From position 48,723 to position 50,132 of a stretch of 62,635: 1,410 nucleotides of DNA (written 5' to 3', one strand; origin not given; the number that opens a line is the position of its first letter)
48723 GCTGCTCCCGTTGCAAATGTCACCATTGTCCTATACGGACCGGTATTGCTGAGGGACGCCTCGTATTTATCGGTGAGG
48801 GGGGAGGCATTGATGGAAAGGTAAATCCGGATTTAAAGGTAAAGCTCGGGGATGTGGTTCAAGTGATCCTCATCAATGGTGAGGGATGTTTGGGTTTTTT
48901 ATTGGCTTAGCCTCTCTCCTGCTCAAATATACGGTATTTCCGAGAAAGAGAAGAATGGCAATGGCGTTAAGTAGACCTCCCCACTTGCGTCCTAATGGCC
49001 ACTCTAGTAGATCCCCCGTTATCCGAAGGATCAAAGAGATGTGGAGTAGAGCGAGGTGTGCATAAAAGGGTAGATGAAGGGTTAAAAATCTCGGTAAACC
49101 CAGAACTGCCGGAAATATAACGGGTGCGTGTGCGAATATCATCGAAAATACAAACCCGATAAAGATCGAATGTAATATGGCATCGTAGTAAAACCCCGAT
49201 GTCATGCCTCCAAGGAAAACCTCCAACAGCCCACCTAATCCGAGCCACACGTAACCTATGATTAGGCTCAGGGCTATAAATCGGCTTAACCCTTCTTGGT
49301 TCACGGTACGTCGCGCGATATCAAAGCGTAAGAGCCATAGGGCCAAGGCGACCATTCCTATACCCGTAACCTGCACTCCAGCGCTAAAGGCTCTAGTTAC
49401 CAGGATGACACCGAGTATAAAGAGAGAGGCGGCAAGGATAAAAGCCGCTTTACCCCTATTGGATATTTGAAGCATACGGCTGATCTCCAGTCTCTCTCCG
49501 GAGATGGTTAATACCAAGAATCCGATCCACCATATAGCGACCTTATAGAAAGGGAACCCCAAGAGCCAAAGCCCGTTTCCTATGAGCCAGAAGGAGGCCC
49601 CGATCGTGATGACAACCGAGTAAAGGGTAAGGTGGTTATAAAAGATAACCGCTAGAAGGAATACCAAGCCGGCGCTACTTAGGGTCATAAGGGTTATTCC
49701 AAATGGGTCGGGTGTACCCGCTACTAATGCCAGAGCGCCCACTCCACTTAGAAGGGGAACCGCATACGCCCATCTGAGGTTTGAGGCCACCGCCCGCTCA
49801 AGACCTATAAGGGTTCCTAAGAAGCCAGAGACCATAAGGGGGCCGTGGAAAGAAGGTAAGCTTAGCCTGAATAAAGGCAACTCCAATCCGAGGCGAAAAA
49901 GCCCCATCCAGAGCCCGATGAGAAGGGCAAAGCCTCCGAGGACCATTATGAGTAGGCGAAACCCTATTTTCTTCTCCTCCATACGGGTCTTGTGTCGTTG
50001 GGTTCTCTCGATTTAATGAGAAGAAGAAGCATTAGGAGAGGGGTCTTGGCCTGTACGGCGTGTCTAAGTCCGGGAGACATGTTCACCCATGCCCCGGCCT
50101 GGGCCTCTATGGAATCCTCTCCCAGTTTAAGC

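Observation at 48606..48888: Hidden nirK relic beside the nos cluster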

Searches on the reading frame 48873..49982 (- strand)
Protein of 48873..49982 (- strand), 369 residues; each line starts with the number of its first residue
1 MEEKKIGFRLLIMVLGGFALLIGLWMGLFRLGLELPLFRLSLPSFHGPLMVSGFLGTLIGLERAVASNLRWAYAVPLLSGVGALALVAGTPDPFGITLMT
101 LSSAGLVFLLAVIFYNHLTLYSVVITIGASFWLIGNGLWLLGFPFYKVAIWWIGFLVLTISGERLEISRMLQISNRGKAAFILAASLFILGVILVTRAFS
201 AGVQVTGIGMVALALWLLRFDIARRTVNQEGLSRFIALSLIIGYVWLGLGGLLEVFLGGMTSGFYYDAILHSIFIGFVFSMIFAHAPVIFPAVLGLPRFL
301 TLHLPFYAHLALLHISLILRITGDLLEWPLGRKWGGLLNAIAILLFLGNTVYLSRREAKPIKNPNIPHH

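Call 6: search_protein_families(library=pfam, proteins=[window:48873-49982:-], max_evalue=0.01)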
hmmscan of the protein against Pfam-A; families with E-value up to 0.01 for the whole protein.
window:48873-49982:- (369 aa): 0 families

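Call 9: search_protein_families(library=pfam, proteins=[window:48873-49982:-], max_evalue=10)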
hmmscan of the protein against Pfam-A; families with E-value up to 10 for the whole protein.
window:48873-49982:- (369 aa): 0 families

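Call 16: search_protein_families(library=ncbifam, proteins=[window:48873-49982:-], max_evalue=0.1)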
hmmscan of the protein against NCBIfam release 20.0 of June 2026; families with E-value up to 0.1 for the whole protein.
window:48873-49982:- (369 aa): 0 families

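Call 17: find_homologous_proteins(query=window:48873-49982:-)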
Query window:48873-49982:- (369 aa): 7625 proteins with E <= 0.001 among 8000 candidates; the best 120 are listed.
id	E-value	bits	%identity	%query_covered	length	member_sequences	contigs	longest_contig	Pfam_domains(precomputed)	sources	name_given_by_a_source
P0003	8.9e-230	781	100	100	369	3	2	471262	-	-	-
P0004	9.3e-164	563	73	100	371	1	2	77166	-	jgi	-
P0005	7.7e-149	514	67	99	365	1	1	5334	-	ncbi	-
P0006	3.5e-145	502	65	100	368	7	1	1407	-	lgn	-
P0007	3.7e-145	502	65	99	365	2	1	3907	-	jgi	jgi:hypothetical protein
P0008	5.9e-143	495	65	99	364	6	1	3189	-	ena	-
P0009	8.9e-143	494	66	97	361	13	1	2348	-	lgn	-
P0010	9.4e-143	494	65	99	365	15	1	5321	-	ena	-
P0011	1.3e-141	490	65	99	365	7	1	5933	-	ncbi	-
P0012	4.0e-140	485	66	98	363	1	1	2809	-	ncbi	-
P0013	4.3e-140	485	65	99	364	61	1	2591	-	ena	-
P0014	1.6e-137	477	64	99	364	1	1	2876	-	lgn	-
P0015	1.8e-133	464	63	91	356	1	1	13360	-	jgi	jgi:hypothetical protein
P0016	1.5e-132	461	65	96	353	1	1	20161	-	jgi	jgi:hypothetical protein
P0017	4.4e-126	439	59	97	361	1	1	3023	-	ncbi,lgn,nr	ncbi:MAG TPA: hypothetical protein VLB01_05565 [Thermodesulfobacteriota bacterium]|nr:hypothetical p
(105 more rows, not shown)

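Call 19: find_encoding_contigs(protein=P0004, flank=10000, max_places=3)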
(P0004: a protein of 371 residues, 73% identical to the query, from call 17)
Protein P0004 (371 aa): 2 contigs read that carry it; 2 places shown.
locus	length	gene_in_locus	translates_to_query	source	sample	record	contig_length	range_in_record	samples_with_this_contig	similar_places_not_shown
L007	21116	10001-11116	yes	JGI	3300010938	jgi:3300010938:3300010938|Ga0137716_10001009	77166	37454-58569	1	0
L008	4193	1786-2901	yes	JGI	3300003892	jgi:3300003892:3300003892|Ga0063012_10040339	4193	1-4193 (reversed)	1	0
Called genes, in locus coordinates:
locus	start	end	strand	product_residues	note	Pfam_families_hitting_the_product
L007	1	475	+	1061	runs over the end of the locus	PF00873:ACR_tran, PF02576:RimP_N (faint)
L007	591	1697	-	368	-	PF04055:Radical_SAM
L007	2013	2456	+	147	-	PF01475:FUR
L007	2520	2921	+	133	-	PF01243:PNPOx_N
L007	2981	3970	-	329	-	PF04055:Radical_SAM, PF06968:BATS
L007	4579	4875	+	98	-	-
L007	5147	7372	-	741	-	PF03460:NIR_SIR_ferr, PF01077:NIR_SIR, PF03460:NIR_SIR_ferr, PF01077:NIR_SIR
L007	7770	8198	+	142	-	PF00115:COX1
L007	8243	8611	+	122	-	-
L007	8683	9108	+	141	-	PF04343:DUF488, PF22751:DUF488-N3a, PF22752:DUF488-N3i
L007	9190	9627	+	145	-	PF05425:CopD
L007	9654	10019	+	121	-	PF07883:Cupin_2 (weak)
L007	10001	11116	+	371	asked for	-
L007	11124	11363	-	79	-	PF02627:CMD (weak)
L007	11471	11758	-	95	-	-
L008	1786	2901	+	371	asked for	-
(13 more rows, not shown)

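Call 28: find_related_loci(query=A2, collection=genome_contigs, flank=7000)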
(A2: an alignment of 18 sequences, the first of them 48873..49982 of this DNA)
Query A2 (369 aa) in genome_contigs; peptide patterns used: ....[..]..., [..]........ (x = any residue, [..] = any of these).
600 stretches matched a pattern (row limit reached: there are more); 552 encode a relative of the query (tblastn E <= 1e-3); the best 80 are kept; 80 distinct loci.
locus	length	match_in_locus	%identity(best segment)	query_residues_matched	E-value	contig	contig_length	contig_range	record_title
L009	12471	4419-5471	53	9-362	5e-104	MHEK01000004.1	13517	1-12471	MAG: Nitrospirae bacterium RBG_16_64_22 RBG_16_scaffold_11050, whole genome shotgun sequence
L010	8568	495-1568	49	9-369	4e-102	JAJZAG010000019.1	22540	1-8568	MAG: Deltaproteobacteria bacterium isolate FK5.bin86 NODE_2807_length_22540_cov_1.426538, whole genome shotgun sequence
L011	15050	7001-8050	53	9-363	8e-101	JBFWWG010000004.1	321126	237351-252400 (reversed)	MAG: Nitrospiraceae bacterium isolate CA_2019_TPBS_111 NODE_269_length_321126_cov_10.082396_TPBS, whole genome shotgun s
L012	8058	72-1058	56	25-355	2e-100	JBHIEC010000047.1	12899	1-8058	MAG: Anaerolineae bacterium isolate b3.sp2_bin.41 NODE_1514_length_12899_cov_7.973684, whole genome shotgun sequence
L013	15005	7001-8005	54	35-369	2e-100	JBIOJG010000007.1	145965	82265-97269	MAG: Candidatus Binatia bacterium isolate GcC5-6 k141_2116272_length_145965_cov_132.0000, whole genome shotgun sequence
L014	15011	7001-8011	52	24-362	2e-100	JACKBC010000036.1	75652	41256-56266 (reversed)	MAG: Caldilineaceae bacterium isolate HK-STAS-CHLO-11 HK-STAS-CHLO-11_36, whole genome shotgun sequence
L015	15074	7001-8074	52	9-367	6e-100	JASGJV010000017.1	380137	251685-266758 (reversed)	MAG: Nitrospira sp. isolate 5N512 JMF-2111-06-0005.ont.bin.512_16, whole genome shotgun sequence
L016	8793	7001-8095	46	3-369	8e-100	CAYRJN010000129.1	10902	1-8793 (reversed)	MAG TPA_asm: uncultured Calditrichaceae bacterium isolate SRP163575_co1_350 genome assembly, contig: NODE_13298_length_1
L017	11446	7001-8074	51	1-359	8e-100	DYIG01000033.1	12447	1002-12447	MAG TPA_asm: Thermaerobacter marianensis isolate TT109_55_7 Afr_mines_TT109_1064_length_12447_cov_2_790349, whole genome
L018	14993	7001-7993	50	30-362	1e-99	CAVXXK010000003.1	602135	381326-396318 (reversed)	MAG: uncultured delta proteobacterium isolate MFD03044.bin.1.149 genome assembly, contig: contig_32370, whole genome sho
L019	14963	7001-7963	51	30-352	4e-99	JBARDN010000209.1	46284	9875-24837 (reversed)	MAG: Candidatus Binataceae bacterium isolate MFD06347_ilm_asm_bin10 k127_69710, whole genome shotgun sequence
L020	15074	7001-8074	48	9-366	1e-98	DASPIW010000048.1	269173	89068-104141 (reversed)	MAG TPA_asm: Symbiobacteriaceae bacterium isolate SMAG_U11993 k141_181956, whole genome shotgun sequence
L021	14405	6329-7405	48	1-359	2e-98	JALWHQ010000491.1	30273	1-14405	MAG: Anaerolineae bacterium isolate M17_maxbin2_scaf2bin.060 M17_NODE_957_length_30273_cov_2.885059, whole genome shotgu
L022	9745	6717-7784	54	8-358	3e-98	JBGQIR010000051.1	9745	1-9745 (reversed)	MAG: Candidatus Methylomirabilis sp. isolate OBJ2_061818_070_43 k141_439048_length_9745_cov_11.0000, whole genome shotgu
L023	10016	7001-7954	55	30-349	2e-98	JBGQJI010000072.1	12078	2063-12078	MAG: Candidatus Methylomirabilis sp. isolate OBJ2_061818_070_27 k141_312727_length_12078_cov_9.1655, whole genome shotgu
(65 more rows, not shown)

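Call 30: find_encoding_contigs(protein=window:48873-49982:-, flank=2000, max_places=4)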
Protein window:48873-49982:- (369 aa): 5 contigs read that carry it; 2 places shown.
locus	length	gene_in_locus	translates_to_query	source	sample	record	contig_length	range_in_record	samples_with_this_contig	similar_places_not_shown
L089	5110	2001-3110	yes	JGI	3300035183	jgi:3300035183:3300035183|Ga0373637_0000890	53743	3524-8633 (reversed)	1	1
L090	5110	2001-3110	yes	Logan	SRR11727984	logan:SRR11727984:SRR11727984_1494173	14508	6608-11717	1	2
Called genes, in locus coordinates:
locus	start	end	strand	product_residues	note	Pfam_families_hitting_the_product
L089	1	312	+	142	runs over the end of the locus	PF00115:COX1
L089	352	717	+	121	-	-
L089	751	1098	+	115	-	PF04343:DUF488, PF22751:DUF488-N3a, PF22752:DUF488-N3i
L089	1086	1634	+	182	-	PF13664:DUF4149, PF05425:CopD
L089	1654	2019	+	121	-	-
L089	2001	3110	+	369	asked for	-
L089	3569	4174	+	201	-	PF00440:TetR_N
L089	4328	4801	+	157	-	PF02433:FixO (faint), PF00034:Cytochrom_C, PF13442:Cytochrome_CBB3 (weak)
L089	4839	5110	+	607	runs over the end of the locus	PF18764:nos_propeller, PF13473:Cupredoxin_1 (weak)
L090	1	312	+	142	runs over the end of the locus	PF00115:COX1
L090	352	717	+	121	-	-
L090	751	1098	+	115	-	PF04343:DUF488, PF22751:DUF488-N3a, PF22752:DUF488-N3i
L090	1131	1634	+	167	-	PF13664:DUF4149, PF05425:CopD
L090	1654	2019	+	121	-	-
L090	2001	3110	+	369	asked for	-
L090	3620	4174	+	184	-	PF00440:TetR_N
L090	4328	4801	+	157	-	PF02433:FixO (faint), PF00034:Cytochrom_C, PF13442:Cytochrome_CBB3 (weak)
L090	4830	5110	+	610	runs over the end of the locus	PF18764:nos_propeller, PF13473:Cupredoxin_1 (weak)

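Call 35: find_encoding_contigs(protein=P0016, flank=8000, max_places=2)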
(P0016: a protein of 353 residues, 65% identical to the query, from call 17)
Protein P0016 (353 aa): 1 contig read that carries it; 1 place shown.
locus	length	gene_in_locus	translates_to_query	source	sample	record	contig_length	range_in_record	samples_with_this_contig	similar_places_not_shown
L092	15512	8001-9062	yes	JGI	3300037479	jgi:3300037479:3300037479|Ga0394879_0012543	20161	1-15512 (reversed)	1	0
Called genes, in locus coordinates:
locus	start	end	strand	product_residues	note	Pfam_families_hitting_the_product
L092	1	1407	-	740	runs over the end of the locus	PF03460:NIR_SIR_ferr, PF01077:NIR_SIR, PF03460:NIR_SIR_ferr, PF01077:NIR_SIR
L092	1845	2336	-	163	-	PF04539:Sigma70_r3, PF04545:Sigma70_r4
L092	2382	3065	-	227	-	PF04542:Sigma70_r2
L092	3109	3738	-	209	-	PF00440:TetR_N, PF17939:TetR_C_30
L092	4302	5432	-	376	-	PF04055:Radical_SAM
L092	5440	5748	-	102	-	PF01883:FeS_assembly_P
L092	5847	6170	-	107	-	PF14697:Fer4_21 (faint), PF13187:Fer4_9 (weak), PF12797:Fer4_2 (faint), PF13237:Fer4_10 (weak), PF12838:Fer4_7 (weak), PF13484:Fer4_16 (faint), PF00037:Fer4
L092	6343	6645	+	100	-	PF00581:Rhodanese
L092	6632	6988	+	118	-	PF04343:DUF488, PF22751:DUF488-N3a, PF22752:DUF488-N3i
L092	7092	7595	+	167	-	PF13664:DUF4149, PF05425:CopD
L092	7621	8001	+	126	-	PF07883:Cupin_2 (weak)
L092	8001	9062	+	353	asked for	-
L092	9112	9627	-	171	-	PF01814:Hemerythrin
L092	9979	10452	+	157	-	PF00034:Cytochrom_C, PF13442:Cytochrome_CBB3 (faint)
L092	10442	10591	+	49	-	-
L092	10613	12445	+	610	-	PF18764:nos_propeller, PF13473:Cupredoxin_1 (weak)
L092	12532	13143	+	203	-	-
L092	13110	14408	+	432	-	PF13229:Beta_helix (weak), PF22842:Pel9A-like_beta_helix, PF05048:NosD, PF13229:Beta_helix, PF05048:NosD, PF13229:Beta_helix (weak)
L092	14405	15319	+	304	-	PF02463:SMC_N (faint), PF13175:AAA_15 (faint), PF13476:AAA_23 (weak), PF00005:ABC_tran, PF13304:AAA_21 (weak), PF13732:DrrA1-3_C (weak)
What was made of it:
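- L092: hemerythrin, with no TetR (call 35).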

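Call 36: find_encoding_contigs(protein=P0015, flank=8000, max_places=2)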
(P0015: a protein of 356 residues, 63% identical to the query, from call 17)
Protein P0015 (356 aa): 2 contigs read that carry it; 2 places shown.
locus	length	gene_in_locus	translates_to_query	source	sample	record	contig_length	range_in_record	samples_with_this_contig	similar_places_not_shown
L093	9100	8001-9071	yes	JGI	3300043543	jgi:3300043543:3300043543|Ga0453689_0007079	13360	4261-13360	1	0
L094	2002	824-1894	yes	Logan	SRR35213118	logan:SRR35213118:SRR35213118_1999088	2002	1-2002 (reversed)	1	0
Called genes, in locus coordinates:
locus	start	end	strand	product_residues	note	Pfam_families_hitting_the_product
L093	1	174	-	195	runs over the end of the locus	PF02613:Nitrate_red_del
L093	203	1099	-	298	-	PF09459:EB_dh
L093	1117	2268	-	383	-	PF13187:Fer4_9 (faint), PF12797:Fer4_2 (faint), PF13237:Fer4_10, PF13247:Fer4_11, PF12838:Fer4_7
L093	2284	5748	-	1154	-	PF00384:Molybdopterin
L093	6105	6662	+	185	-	PF00440:TetR_N, PF16295:TetR_C_10, PF17932:TetR_C_24 (faint)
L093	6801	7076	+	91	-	PF13237:Fer4_10 (weak), PF14697:Fer4_21 (faint), PF12838:Fer4_7 (weak), PF13187:Fer4_9 (weak), PF13484:Fer4_16 (faint), PF12797:Fer4_2 (weak), PF00037:Fer4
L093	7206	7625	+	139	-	PF05425:CopD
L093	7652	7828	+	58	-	-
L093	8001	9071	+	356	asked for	-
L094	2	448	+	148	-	?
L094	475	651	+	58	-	-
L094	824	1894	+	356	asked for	-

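Call 37: find_encoding_contigs(protein=P0005, flank=6000, max_places=2)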
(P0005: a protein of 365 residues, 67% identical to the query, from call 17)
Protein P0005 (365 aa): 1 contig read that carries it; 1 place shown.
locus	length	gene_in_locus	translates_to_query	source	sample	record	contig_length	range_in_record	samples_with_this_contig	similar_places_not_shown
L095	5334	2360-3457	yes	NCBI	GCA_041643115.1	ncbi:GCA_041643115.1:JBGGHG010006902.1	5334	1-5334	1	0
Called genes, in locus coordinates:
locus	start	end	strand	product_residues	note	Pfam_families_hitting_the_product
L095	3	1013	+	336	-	?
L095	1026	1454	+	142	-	-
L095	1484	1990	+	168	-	PF13664:DUF4149 (weak), PF05425:CopD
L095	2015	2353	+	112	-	PF07883:Cupin_2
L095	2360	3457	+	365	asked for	-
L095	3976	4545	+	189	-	-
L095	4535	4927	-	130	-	-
